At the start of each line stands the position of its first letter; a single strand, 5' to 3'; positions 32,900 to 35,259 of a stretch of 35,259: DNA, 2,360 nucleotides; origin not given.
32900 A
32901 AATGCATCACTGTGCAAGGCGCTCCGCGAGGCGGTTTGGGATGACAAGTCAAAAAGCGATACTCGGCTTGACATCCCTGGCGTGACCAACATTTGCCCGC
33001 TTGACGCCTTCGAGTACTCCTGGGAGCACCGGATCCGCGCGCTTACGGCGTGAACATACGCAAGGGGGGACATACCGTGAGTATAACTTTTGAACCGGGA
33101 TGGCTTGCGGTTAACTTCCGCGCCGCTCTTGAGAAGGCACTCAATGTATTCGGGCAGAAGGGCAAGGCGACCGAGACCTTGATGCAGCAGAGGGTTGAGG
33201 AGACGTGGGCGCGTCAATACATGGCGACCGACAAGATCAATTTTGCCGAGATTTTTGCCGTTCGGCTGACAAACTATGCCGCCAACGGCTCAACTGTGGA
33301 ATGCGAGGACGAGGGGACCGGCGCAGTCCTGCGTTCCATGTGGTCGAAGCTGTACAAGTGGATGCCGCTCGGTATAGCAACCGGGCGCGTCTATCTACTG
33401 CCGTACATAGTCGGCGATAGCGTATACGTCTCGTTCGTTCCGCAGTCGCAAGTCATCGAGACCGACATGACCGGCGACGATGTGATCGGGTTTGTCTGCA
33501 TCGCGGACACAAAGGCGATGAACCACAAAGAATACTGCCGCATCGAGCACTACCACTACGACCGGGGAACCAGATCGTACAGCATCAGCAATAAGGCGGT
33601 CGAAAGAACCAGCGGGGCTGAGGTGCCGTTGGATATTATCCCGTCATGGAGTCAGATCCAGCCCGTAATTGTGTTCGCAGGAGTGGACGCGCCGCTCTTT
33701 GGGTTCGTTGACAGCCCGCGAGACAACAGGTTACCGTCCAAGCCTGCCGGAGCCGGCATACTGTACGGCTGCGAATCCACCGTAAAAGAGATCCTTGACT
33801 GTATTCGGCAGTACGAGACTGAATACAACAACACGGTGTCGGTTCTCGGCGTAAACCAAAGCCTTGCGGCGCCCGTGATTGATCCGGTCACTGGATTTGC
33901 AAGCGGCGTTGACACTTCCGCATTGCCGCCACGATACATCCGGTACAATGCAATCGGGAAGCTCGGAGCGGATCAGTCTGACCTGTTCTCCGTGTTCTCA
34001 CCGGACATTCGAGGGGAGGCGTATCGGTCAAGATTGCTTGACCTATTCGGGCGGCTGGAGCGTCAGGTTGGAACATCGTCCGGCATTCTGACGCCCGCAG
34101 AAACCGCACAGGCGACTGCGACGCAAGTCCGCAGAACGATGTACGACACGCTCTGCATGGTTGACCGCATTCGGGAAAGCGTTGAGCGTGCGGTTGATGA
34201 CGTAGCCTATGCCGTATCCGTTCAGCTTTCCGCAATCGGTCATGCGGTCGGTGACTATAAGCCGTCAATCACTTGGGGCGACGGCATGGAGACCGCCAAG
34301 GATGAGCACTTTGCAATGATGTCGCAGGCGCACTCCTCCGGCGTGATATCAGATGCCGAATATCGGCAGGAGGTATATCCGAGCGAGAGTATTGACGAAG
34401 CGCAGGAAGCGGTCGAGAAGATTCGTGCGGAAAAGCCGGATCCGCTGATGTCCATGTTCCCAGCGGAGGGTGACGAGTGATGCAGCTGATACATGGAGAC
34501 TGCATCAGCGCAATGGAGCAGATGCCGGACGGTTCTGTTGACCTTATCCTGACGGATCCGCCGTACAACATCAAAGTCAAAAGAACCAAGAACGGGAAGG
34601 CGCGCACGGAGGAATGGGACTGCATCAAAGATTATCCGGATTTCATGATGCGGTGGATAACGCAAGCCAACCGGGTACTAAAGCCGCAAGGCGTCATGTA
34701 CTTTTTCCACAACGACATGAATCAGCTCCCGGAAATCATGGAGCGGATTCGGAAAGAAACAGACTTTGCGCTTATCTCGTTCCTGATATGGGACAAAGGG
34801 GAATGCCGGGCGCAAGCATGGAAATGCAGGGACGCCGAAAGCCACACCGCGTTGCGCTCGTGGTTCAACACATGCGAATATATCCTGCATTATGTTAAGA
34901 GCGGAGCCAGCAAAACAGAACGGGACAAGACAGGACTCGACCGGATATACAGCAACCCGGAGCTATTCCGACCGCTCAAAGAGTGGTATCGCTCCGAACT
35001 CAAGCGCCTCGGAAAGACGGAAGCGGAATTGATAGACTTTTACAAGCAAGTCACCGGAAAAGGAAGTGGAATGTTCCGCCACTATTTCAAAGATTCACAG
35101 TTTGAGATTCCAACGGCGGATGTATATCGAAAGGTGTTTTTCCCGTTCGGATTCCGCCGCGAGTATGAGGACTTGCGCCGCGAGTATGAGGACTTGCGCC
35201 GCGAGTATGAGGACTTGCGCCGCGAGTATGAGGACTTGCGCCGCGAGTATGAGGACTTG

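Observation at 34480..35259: In-frame REYEDLR heptad VNTR between the catalytic (DPPY) and AdoMet-binding (FxGSGST) halves of a late-expressed DNA methyltransferase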

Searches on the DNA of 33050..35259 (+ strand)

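Call 11: search_dna_similar(query=window:33050-35259:+, collection=phages, mode=distant, max_rows=20)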
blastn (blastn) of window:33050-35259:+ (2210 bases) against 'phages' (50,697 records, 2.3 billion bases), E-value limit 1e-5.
Records with a match: 1; places in all: 3; records where one place covers at least 80% of the query: 0.
Best place of each record, by identity: 80-90% 1.
By first word of the organism name: Caudoviricetes 1.
By host as written in the record: Methanosarcinales 1.
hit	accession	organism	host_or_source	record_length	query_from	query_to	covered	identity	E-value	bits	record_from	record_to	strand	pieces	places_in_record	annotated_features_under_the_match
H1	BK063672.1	Caudoviricetes sp. vir515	Methanosarcinales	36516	2103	2209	4%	88.7%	2e-8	128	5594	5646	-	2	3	DNA methyltransferase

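Call 44: get_annotated_region(hit=H1, flank=3000)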
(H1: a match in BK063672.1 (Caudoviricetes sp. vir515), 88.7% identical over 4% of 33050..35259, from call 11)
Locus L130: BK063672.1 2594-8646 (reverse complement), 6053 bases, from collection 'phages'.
description: TPA_asm: Caudoviricetes sp. vir515 genomic sequence.
organism: Caudoviricetes sp. vir515 (NCBI taxid 3068358)
taxonomy: Viruses; Duplodnaviria; Heunggongvirae; Uroviricota; Caudoviricetes
host: Methanosarcinales; source: bioreactor; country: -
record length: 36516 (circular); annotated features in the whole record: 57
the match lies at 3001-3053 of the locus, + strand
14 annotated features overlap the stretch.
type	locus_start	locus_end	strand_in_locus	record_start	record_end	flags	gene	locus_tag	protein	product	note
CDS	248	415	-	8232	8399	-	-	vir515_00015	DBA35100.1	hypothetical protein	-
CDS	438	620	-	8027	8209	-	-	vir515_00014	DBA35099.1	hypothetical protein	-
CDS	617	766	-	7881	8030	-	-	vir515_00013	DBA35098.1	hypothetical protein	-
CDS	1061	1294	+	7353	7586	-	-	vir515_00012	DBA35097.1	hypothetical protein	-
CDS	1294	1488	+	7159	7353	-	-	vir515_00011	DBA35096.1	hypothetical protein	-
CDS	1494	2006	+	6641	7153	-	-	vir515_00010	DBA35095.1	hypothetical protein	-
CDS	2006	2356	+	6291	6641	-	-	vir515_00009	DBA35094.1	hypothetical protein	-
CDS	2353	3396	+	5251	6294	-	-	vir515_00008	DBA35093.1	DNA methyltransferase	phrog_67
CDS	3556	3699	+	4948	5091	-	-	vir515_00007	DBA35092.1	hypothetical protein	-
CDS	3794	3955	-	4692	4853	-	-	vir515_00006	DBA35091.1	hypothetical protein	-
CDS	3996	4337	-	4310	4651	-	-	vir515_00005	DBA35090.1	hypothetical protein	-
CDS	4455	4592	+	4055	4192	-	-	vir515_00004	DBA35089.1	hypothetical protein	-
CDS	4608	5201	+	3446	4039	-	-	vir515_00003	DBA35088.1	hypothetical protein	-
CDS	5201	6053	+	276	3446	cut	-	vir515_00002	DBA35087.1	DNA primase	phrog_864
